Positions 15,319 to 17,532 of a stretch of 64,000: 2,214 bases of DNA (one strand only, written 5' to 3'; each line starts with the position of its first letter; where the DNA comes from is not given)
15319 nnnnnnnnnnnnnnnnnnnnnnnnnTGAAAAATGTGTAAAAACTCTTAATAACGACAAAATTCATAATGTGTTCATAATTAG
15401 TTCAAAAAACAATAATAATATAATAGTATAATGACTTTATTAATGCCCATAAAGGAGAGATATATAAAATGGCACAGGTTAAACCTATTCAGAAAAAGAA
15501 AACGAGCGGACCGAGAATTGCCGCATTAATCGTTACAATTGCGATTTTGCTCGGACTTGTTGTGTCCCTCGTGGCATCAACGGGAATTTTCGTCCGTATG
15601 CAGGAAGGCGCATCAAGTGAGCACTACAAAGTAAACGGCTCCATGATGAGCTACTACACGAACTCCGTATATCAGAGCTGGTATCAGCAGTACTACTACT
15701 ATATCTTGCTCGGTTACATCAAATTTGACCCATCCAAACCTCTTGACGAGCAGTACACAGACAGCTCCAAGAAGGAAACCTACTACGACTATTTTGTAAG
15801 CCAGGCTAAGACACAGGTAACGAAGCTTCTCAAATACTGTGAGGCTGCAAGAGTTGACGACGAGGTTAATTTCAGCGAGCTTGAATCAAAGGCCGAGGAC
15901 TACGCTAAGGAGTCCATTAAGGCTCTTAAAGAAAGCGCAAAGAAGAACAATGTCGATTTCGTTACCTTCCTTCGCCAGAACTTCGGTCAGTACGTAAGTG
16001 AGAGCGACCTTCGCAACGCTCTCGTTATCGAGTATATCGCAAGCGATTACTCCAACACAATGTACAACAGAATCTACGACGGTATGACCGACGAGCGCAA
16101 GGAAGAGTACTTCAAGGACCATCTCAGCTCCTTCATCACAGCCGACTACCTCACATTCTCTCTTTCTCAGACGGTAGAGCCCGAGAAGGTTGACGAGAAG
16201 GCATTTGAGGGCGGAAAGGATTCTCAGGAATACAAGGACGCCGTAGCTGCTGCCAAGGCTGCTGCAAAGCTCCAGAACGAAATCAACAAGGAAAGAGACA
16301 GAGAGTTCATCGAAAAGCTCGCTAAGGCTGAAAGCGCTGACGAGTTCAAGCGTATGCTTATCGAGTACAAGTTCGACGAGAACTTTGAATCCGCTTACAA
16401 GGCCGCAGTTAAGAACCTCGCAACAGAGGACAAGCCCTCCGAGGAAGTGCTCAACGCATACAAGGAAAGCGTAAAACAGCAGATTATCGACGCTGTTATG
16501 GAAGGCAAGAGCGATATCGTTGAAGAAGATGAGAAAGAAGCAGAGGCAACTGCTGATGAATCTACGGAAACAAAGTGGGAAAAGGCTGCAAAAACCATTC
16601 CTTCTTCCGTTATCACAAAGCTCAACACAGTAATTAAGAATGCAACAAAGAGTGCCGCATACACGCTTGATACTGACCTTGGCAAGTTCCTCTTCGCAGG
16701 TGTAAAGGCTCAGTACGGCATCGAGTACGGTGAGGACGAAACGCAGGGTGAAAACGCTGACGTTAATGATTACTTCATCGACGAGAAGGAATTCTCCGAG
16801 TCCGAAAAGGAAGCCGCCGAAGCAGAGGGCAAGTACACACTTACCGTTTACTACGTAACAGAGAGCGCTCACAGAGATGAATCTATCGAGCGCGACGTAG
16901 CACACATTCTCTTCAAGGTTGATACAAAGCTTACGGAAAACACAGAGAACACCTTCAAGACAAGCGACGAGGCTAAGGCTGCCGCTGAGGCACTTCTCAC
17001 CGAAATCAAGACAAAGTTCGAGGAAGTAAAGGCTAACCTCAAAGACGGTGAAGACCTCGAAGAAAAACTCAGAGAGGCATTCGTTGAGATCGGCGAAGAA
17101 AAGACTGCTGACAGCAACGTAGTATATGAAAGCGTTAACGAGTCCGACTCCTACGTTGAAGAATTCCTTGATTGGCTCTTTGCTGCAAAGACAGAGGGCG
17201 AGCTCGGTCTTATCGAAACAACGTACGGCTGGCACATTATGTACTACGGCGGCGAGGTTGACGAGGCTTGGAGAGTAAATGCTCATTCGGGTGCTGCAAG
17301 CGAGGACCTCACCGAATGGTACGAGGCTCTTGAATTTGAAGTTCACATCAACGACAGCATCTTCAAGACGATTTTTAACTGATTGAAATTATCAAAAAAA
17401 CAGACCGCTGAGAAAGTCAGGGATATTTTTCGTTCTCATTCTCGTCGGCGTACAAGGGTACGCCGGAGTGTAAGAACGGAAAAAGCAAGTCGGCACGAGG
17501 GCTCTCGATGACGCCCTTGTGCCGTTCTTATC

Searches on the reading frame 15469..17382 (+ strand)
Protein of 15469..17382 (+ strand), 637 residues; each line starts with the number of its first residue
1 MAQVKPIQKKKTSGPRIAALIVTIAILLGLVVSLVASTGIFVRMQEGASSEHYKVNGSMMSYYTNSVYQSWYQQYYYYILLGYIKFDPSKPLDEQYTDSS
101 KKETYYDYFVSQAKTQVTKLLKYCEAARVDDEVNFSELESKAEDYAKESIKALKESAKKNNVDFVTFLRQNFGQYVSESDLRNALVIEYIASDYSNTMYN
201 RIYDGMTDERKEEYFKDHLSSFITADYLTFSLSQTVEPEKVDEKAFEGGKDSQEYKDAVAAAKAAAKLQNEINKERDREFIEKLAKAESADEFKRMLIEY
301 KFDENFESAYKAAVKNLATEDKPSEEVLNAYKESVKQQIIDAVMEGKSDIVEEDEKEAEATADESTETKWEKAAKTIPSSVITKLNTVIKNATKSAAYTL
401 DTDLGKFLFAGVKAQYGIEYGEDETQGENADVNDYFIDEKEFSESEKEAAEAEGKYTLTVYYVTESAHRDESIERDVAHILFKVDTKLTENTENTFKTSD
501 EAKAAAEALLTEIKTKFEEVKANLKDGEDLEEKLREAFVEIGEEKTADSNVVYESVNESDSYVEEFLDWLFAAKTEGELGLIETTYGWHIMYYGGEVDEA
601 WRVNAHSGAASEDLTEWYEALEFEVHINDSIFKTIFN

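Call 5: search_protein_families(library=pfam, proteins=[window:15469-17382:+], max_evalue=0.01)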
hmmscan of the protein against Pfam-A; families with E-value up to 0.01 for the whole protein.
window:15469-17382:+ (637 aa): 3 families
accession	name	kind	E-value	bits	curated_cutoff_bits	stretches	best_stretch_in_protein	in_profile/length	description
PF00639.27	Rotamase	-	8.6e-05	23.9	21.7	1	479-592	1-94/97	PPIC-type PPIASE domain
PF13616.12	Rotamase_3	-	0.0034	18.4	22.5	1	474-591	15-110/116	PPIC-type PPIASE domain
PF22530.2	Terminase-T7_RNaseH-like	-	0.0046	17.6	27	0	123-224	13-104/108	Terminase Bacteriophage T7, Ribonuclease H-like domain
